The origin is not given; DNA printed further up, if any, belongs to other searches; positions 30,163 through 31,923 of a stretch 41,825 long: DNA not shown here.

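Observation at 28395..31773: Divergent module: AT-rich operator palindrome, then a nitroreductase-fold protein translationally coupled to a PaaK/F390-synthetase-like adenylating enzyme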

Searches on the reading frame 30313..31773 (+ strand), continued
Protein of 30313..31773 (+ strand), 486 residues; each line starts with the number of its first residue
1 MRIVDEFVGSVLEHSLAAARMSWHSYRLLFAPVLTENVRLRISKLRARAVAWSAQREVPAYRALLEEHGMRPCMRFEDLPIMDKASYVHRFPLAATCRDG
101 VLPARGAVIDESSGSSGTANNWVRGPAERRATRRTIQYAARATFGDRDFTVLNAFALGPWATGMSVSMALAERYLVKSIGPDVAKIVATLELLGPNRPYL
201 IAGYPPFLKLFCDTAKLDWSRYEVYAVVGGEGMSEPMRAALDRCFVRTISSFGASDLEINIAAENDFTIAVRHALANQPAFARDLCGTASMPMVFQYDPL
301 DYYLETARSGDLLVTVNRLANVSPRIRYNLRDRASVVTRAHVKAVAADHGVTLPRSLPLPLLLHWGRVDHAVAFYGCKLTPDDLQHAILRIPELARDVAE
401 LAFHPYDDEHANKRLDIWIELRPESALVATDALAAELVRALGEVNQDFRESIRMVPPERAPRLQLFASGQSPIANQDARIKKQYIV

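Call 34: find_related_loci(query=A2, collection=genome_contigs, flank=6000)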
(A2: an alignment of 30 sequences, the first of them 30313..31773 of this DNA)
Query A2 (486 aa) in genome_contigs; peptide patterns used: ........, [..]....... (x = any residue, [..] = any of these).
237 stretches matched a pattern; 204 encode a relative of the query (tblastn E <= 1e-3); the best 80 are kept; 80 distinct loci.
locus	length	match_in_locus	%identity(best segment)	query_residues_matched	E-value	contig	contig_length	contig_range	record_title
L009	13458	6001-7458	83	1-486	0e+0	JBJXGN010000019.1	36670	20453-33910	MAG: Kofleriaceae bacterium isolate F1F2.bin.256 k127_8171703, whole genome shotgun sequence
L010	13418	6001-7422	73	3-486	0e+0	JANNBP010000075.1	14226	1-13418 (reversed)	MAG: Deltaproteobacteria bacterium isolate OTE_78_metabat_316 OTE_78_k141_2434861, whole genome shotgun sequence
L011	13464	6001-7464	72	5-486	0e+0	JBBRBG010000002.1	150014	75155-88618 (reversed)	MAG: Haliangiales bacterium isolate Co_metawrap_2332 Cmw_2332_k141_6237600_length_150014_cov_11.9997, whole genome shotg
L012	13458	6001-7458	58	2-486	0e+0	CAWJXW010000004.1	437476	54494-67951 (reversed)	MAG: uncultured Gemmatimonadaceae bacterium isolate MFD03975.bin.1.3 genome assembly, contig: contig_148505, whole genom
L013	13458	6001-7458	57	2-486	0e+0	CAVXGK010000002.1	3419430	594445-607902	MAG: uncultured Gemmatimonadaceae bacterium isolate MFD05521.bin.1.51 genome assembly, contig: contig_50616, whole genom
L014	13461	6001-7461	56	3-486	0e+0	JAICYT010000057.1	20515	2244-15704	MAG: Gemmatimonadaceae bacterium isolate LS_ISSM_2_bin.43 k141_50303_length_20515_cov_23.5753, whole genome shotgun sequ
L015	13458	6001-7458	57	2-486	0e+0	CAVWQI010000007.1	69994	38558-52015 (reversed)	MAG: uncultured Gemmatimonadaceae bacterium isolate MFD04967.bin.1.127 genome assembly, contig: contig_62393, whole geno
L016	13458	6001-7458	58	2-486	0e+0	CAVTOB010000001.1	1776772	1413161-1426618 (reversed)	MAG: uncultured Gemmatimonadaceae bacterium isolate MFD00822.bin.1.145 genome assembly, contig: contig_25701, whole geno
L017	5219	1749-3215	57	3-486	0e+0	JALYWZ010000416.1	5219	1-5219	MAG: Myxococcota bacterium isolate KUW bin26 SD1474_NODE_1086_length_5219_cov_1.712883, whole genome shotgun sequence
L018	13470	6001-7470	61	4-486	2e-180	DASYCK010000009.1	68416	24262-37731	MAG TPA_asm: Polyangia bacterium isolate SMAG_U4931 k141_1018573, whole genome shotgun sequence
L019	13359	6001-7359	65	35-486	9e-180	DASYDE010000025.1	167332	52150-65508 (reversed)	MAG TPA_asm: Kofleriaceae bacterium isolate SMAG_U4951 k141_3209870, whole genome shotgun sequence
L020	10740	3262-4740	56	2-486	2e-177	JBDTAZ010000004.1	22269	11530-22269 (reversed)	MAG: Gemmatimonadaceae bacterium isolate cluster2_bin.120 k127_2723571, whole genome shotgun sequence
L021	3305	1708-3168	58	3-486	0e+0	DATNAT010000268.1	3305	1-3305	MAG TPA_asm: Gemmatimonadaceae bacterium isolate SMAG_U11168 k141_2913271, whole genome shotgun sequence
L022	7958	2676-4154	55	2-486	1e-172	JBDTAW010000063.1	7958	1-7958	MAG: Gemmatimonadaceae bacterium isolate cluster2_bin.118 k127_219856, whole genome shotgun sequence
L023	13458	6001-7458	55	5-486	2e-169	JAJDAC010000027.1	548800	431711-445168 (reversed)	MAG: Candidatus Krumholzibacteriota bacterium isolate OFTM315 OFTM315_26, whole genome shotgun sequence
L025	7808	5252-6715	53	3-486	4e-166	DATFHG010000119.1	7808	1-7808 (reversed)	MAG TPA_asm: Gemmatimonadaceae bacterium isolate SMAG_U8683 k141_609228, whole genome shotgun sequence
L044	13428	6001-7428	47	25-485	2e-126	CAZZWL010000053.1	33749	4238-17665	MAG: uncultured Rhodanobacter sp. isolate Green_AP.bin.14 genome assembly, contig: NODE_172_length_33749_cov_8.740280, w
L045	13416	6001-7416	46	28-485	5e-126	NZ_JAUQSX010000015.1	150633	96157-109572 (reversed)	Hymenobacter mellowenesis strain M29 NODE_15_length_150633_cov_27.751654, whole genome shotgun sequence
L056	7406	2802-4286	44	3-485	5e-121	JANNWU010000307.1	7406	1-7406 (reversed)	MAG: Gemmatimonadaceae bacterium isolate VAR_34_metabat_313 VAR_34_k141_621465, whole genome shotgun sequence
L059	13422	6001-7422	44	25-485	1e-119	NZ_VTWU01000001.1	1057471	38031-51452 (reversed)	Hymenobacter busanensis strain MA3 NODE_1_length_1057471_cov_189.251911, whole genome shotgun sequence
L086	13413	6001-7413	39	28-485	4e-112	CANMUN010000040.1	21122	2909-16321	MAG: Flavobacteriales bacterium isolate ZE-Oct18-11 genome assembly, contig: ZE-Oct18-C1692, whole genome shotgun sequen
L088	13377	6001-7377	41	36-485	9e-112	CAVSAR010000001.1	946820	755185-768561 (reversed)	MAG: uncultured proteobacterium isolate MFD05841.bin.1.71 genome assembly, contig: contig_23244, whole genome shotgun se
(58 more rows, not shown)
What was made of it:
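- The taxa include Myxococcota, Gemmatimonadota, Krumholzibacteriota, Actinomycetota, Bacteroidota, Patescibacteria, Melainabacteria, Cyanobacteria, Planctomycetota, Acidobacteriota, Eremiobacterota and a Thermoplasmata archaeon (call 34). The distribution is broad and patchy and includes organisms with minimal genomes (call 34).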

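Call 38: search_protein_families(library=padloc, proteins=[window:30313-31773:+], max_evalue=0.1)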
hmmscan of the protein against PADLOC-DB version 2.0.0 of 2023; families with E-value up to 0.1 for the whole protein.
window:30313-31773:+ (486 aa): 0 families

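Call 39: predict_structure(alignment_id=A2)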
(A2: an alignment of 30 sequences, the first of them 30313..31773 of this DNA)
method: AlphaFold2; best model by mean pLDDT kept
length: 486 residues; sequences in the alignment: 30
mean_pLDDT: 82.9   pTM: 0.82
mean pLDDT of the five models: 82.9, 80.0, 79.7, 77.7, 76.0
residues with pLDDT >= 90: 194; 70-90: 230; 50-70: 35; < 50: 27
segments of 3 or more residues with pLDDT < 50: 112-119, 157-170, 483-486
pLDDT, mean of each block of 10 residues (from residue 1): 76 79 80 82 92 94 94 89 88 91 77 44 76 75 82 63 41 65 89 91 87 92 86 82 91 74 90 92 84 89 91 89 90 91 96 91 81 78 89 90 87 90 91 94 84 86 91 62 40
secondary structure, 60 per line:
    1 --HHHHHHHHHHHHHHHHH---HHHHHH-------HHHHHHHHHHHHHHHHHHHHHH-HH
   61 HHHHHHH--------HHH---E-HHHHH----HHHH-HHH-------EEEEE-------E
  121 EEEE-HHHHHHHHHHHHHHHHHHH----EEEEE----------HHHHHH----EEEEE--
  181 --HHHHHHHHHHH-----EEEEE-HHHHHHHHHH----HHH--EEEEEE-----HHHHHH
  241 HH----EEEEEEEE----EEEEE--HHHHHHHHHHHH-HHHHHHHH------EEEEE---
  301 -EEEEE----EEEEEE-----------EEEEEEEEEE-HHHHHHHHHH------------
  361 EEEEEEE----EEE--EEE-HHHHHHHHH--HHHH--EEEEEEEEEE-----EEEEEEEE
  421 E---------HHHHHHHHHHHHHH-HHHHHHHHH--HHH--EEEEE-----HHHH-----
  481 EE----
elements in order: H3-19 H23-28 H36-57 H59-67 H84-88 H93-96 E108-112 E120-124 H126-144 E149-153 H164-169 E174-178 H183-193 E199-203 H205-214 E224-229 H235-242 E247-254 E259-263 H266-277 H279-286 E293-297 E302-306 E311-316 E328-337 H339-348 E361-367 E372-374 E377-379 H381-389 H392-395 E398-407 E413-421 H431-444 H446-454 E462-466 H472-475
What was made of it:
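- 30313..31773 (+): 486-aa PaaK-fold adenylate-forming ligase, ATGA-coupled to the flavoprotein gene. The AF2 model has pLDDT 83 (call 39).
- On PaaK-family / ANL adenylate-forming enzymes: The model has pLDDT 83 (call 39).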

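Call 49: search_protein_families(library=pfam, alignment_id=A4, max_evalue=0.0001)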
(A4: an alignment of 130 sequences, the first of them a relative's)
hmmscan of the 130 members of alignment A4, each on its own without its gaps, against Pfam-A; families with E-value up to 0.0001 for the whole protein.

A. member 1, L009:4102-4935:- (277 aa): 0 families

B. families by the number of members that match (of 130 scanned): 131 families (the first 25 are shown)
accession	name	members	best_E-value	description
PF07992.20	Pyr_redox_2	6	8.3e-29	Pyridine nucleotide-disulphide oxidoreductase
PF00070.33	Pyr_redox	6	8.9e-10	Pyridine nucleotide-disulphide oxidoreductase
PF12831.13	FAD_oxidored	6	1.6e-07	FAD dependent oxidoreductase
PF00575.29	S1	5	1.3e-97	S1 RNA binding domain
PF01593.30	Amino_oxidase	5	1e-37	Flavin containing amine oxidoreductase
PF01266.30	DAO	5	1.4e-19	FAD dependent oxidoreductase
PF13450.12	NAD_binding_8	5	3.3e-18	NAD(P)-binding Rossmann-like domain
PF00890.30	FAD_binding_2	5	2.9e-11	FAD binding domain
PF03486.20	HI0933_like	5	4e-11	HI0933-like protein Rossmann domain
PF01134.28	GIDA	5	3.8e-08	Glucose inhibited division protein A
PF23459.1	S1_RRP5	4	9.2e-29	RRP5 S1 domain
PF04542.20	Sigma70_r2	4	6.3e-21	Sigma-70 region 2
PF08281.18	Sigma70_r4_2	4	1.7e-14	Sigma-70, region 4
PF01494.25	FAD_binding_3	4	8.8e-08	FAD binding domain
PF00271.37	Helicase_C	3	1.3e-33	Helicase conserved C-terminal domain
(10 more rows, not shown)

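Call 66: search_protein_representatives(alignment_id=A2)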
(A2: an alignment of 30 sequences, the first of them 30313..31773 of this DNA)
Query: 30 sequences, 491 profile positions. Proteins with E-value up to 0.001 (for the whole library): 2022; up to 1e-10: 1376; up to 1e-30: 574. The best 150 are listed.
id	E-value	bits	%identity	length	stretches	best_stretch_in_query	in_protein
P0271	2.2e-199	679.5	-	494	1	4-491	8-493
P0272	1.5e-162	558.0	-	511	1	12-490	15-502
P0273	7.1e-157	539.2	-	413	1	1-305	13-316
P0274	1.6e-152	524.9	-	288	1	201-491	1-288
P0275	9.4e-148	509.2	-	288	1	1-288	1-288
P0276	4.8e-146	503.5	-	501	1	36-490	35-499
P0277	8.7e-144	496.1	-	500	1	21-490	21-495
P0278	3.8e-141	487.4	-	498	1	12-490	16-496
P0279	2.6e-140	484.6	-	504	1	28-490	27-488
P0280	3.3e-139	481.0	-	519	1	19-490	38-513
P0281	6.4e-137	473.4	-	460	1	41-491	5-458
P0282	3.0e-136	471.2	-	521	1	30-491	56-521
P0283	3.7e-136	470.9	-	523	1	16-490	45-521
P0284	9.6e-136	469.5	-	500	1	38-490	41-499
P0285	2.7e-133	461.5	-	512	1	10-490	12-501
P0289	4.2e-130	450.9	-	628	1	16-491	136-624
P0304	2.5e-110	385.7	-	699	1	2-490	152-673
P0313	1.5e-106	373.2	-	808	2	195-486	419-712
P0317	8.2e-105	367.5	-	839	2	196-481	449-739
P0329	1.0e-96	340.8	-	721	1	8-481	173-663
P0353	6.0e-83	295.4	-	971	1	36-490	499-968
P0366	2.8e-79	283.3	-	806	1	43-491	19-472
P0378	1.1e-74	268.2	-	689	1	153-491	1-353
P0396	6.2e-68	245.9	-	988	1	21-475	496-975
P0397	9.7e-68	245.2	-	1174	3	69-303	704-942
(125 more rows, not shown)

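Call 67: search_protein_families(library=pfam, proteins=[P0353, P0396, P0366, P0304, P0329, P0313, P0397, P0289, P0378, P0317], max_evalue=0.001)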
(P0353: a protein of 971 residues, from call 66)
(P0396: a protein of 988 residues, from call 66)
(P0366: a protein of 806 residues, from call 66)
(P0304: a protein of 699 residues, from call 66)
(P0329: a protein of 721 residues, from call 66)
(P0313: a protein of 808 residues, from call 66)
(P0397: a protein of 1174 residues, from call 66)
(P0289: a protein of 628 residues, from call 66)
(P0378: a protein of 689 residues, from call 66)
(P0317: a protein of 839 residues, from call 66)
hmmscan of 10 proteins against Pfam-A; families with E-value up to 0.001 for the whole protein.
P0353 (971 aa): 0 families

P0396 (988 aa): 0 families

P0366 (806 aa): 1 family
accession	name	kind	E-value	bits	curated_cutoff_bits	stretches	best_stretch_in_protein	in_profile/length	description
PF00881.29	Nitroreductase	-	6.2e-07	30.2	23.5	0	482-512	12-41/167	Nitroreductase family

P0304 (699 aa): 0 families

P0329 (721 aa): 0 families

P0313 (808 aa): 0 families

P0397 (1174 aa): 1 family
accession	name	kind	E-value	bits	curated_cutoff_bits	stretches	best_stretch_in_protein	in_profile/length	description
PF02273.21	Acyl_transf_2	-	1.2e-10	41.6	20.3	1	30-144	30-142/294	Acyl transferase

P0289 (628 aa): 0 families

P0378 (689 aa): 0 families

P0317 (839 aa): 0 families

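Call 77: search_protein_families(library=pfam, alignment_id=A2, max_evalue=10)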
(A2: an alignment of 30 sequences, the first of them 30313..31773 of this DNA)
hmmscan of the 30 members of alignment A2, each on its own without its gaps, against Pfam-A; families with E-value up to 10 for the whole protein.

A. member 1, window:30313-31773:+ (486 aa): 1 family
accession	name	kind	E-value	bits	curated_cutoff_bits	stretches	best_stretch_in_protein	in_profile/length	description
PF20471.4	DUF6716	-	0.023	14.1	27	1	46-84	123-161/342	Putative glycosyltransferase (DUF6716)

B. families by the number of members that match (of 30 scanned): 5 families
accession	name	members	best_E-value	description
PF20471.4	DUF6716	3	0.023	Putative glycosyltransferase (DUF6716)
PF25591.1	LRV_2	2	0.074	Leucine Rich Repeat Variant domain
PF05554.16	Novirhabdo_Nv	2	0.13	Viral hemorrhagic septicemia virus non-virion protein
PF23572.1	GH3_C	1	0.17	GH3 family C-terminal domain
PF04658.18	TAFII55_N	1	0.29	TAFII55 protein conserved region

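Call 85: search_protein_families(library=pfam, proteins=[L019:2037-3707:-, L011:3144-4079:+, L011:1954-3093:+, L010:1706-4183:+], max_evalue=0.001)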
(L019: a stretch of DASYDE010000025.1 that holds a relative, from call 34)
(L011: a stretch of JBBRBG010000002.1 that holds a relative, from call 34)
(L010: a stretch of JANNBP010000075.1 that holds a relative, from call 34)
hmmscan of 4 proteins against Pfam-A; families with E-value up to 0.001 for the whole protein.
L019:2037-3707:- (556 aa): 1 family
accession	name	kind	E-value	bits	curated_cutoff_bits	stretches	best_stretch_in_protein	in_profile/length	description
PF01433.26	Peptidase_M1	-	2.7e-08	34.1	27.7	1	297-440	59-213/218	Peptidase family M1 domain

L011:3144-4079:+ (311 aa): 1 family
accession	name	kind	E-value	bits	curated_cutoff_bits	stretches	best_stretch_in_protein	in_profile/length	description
PF00849.27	PseudoU_synth_2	-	3.6e-30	105.6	26.8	1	105-263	1-152/152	RNA pseudouridylate synthase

L011:1954-3093:+ (379 aa): 2 families
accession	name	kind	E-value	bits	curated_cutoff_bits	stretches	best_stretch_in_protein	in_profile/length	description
PF04389.22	Peptidase_M28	-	2.9e-37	128.7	21.3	1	163-353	1-189/193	Peptidase family M28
PF01546.33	Peptidase_M20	-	6e-07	30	24.6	1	195-259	32-97/206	Peptidase family M20/M25/M40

L010:1706-4183:+ (825 aa): 2 families
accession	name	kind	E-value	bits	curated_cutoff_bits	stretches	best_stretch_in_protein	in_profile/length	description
PF13091.12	PLDc_2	-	5.5e-47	159.4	27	2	226-352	3-132/132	PLD-like domain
PF00614.28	PLDc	-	4.6e-08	33.2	21.9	0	141-163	3-25/28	Phospholipase D Active site motif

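Call 87: search_protein_families(library=ncbifam, proteins=[L045:4774-5901:+, L044:4762-5886:+, L056:1642-2808:+, L088:4793-5896:+, L059:4814-5923:+, L086:4803-5909:+, L025:4089-5246:+, L045:5905-7419:+], max_evalue=0.1)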
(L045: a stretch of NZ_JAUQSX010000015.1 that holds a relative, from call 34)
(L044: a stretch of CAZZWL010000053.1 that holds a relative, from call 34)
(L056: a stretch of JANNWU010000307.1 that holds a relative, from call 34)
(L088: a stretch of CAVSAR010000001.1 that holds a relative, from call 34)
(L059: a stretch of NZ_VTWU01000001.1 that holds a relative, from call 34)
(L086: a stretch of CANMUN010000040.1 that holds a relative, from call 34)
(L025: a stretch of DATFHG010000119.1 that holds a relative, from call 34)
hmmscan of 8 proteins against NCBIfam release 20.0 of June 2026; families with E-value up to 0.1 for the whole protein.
L045:4774-5901:+ (375 aa): 4 families
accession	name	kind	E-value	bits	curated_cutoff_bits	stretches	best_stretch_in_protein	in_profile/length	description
NF047509.1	Rv3131_FMN_oxido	subfamily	2.5e-53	181.7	199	1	41-368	1-318/319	Acg family FMN-binding oxidoreductase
NF005901.0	PRK07877.1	equivalog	1.8e-16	59.5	476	1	23-322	361-653/722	Rv1355c family protein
NF011424.0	PRK14851.1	subfamily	2.4e-13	49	1170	1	46-322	335-607/679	hypothetical protein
NF008275.0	PRK11053.1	equivalog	0.066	12.7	227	0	36-69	24-57/217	oxygen-insensitive NAD(P)H nitroreductase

L044:4762-5886:+ (374 aa): 4 families
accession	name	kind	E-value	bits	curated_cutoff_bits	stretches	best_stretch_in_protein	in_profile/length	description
NF047509.1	Rv3131_FMN_oxido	subfamily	8.7e-56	189.7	199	1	44-369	2-319/319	Acg family FMN-binding oxidoreductase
NF005901.0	PRK07877.1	equivalog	4.4e-16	58.3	476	1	40-322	376-653/722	Rv1355c family protein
NF011424.0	PRK14851.1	subfamily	4.9e-13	47.9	1170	1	46-322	333-607/679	hypothetical protein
NF011425.0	PRK14852.1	equivalog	0.025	12.4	1337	1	48-180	623-748/989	hypothetical protein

L056:1642-2808:+ (388 aa): 3 families
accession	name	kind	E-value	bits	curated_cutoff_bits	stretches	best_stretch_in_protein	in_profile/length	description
NF047509.1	Rv3131_FMN_oxido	subfamily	8.9e-46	156.8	199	1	54-376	2-318/319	Acg family FMN-binding oxidoreductase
NF005901.0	PRK07877.1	equivalog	9.3e-09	34.1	476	1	34-204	360-524/722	Rv1355c family protein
NF011424.0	PRK14851.1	subfamily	6.5e-08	31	1170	1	35-330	311-607/679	hypothetical protein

L088:4793-5896:+ (367 aa): 3 families
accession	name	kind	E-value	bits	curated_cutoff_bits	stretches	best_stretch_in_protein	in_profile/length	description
NF047509.1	Rv3131_FMN_oxido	subfamily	2.7e-43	148.6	199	1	33-355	1-317/319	Acg family FMN-binding oxidoreductase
NF005901.0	PRK07877.1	equivalog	2.6e-07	29.3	476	1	23-309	369-652/722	Rv1355c family protein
NF011424.0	PRK14851.1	subfamily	0.0061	14.6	1170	1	17-310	314-607/679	hypothetical protein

L059:4814-5923:+ (369 aa): 3 families
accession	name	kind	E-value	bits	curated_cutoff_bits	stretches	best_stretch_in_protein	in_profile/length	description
NF047509.1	Rv3131_FMN_oxido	subfamily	5.1e-56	190.5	199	1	44-368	2-319/319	Acg family FMN-binding oxidoreductase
NF005901.0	PRK07877.1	equivalog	2.1e-15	56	476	1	30-322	366-654/722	Rv1355c family protein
NF011424.0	PRK14851.1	subfamily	2.9e-13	48.7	1170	1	44-321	331-607/679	hypothetical protein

L086:4803-5909:+ (368 aa): 3 families
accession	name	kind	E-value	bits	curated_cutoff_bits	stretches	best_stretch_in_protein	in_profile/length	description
NF047509.1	Rv3131_FMN_oxido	subfamily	3.1e-40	138.6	199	1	43-363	2-316/319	Acg family FMN-binding oxidoreductase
NF011424.0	PRK14851.1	subfamily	1.7e-10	39.5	1170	1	41-317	329-605/679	hypothetical protein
NF005901.0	PRK07877.1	equivalog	7e-08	31.2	476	1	36-316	373-650/722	Rv1355c family protein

L025:4089-5246:+ (385 aa): 4 families
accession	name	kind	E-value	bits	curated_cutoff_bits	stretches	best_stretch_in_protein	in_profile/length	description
NF047509.1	Rv3131_FMN_oxido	subfamily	8.5e-32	110.9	199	1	67-380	2-313/319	Acg family FMN-binding oxidoreductase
NF005901.0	PRK07877.1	equivalog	3.6e-09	35.4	476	1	37-220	350-525/722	Rv1355c family protein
NF011424.0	PRK14851.1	subfamily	0.019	12.9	1170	0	314-342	578-606/679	hypothetical protein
NF003768.0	PRK05365.1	equivalog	0.077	12.5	152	0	62-91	35-64/200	malonic semialdehyde reductase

L045:5905-7419:+ (505 aa): 0 families
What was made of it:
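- On Nitroreductase superfamily, FDO/Acg subgroup: Orthologues reach 139-190 bits (call 87).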
